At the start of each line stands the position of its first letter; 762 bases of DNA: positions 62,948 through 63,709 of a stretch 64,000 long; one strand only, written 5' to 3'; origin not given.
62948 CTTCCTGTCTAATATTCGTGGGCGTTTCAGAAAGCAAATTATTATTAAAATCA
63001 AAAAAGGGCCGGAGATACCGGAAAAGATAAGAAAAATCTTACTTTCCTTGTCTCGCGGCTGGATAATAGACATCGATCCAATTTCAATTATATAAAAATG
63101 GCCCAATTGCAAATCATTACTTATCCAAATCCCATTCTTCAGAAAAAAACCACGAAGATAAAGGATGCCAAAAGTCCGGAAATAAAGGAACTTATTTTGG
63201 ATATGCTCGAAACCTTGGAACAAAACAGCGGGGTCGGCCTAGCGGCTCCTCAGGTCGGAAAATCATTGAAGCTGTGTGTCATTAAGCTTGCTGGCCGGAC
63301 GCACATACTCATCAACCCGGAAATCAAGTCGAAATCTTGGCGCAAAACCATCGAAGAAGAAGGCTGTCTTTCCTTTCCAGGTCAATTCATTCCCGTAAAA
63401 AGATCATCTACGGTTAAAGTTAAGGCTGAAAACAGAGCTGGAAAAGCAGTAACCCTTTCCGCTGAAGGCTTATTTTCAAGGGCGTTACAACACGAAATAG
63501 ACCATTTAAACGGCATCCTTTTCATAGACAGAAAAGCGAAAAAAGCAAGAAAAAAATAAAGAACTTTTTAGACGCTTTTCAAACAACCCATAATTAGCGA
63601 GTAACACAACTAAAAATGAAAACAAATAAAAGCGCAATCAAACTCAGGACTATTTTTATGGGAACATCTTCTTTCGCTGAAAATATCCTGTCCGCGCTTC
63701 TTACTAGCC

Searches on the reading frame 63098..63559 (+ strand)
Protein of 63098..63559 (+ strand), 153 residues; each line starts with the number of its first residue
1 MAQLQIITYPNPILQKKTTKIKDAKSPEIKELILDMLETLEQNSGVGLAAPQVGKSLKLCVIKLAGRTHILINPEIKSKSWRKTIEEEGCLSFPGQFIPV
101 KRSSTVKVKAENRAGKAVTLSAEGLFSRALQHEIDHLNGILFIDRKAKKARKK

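Call 39: search_protein_families(library=pfam, proteins=[window:63098-63559:+], max_evalue=5)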
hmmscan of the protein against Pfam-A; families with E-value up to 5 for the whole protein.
window:63098-63559:+ (153 aa): 2 families
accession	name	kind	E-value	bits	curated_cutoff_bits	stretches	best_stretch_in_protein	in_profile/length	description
PF01327.26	Pep_deformylase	-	1.7e-49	167.8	22.8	1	4-150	2-154/156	Polypeptide deformylase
PF07732.21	Cu-oxidase_3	-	0.064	13.8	21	1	92-129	23-60/119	Multicopper oxidase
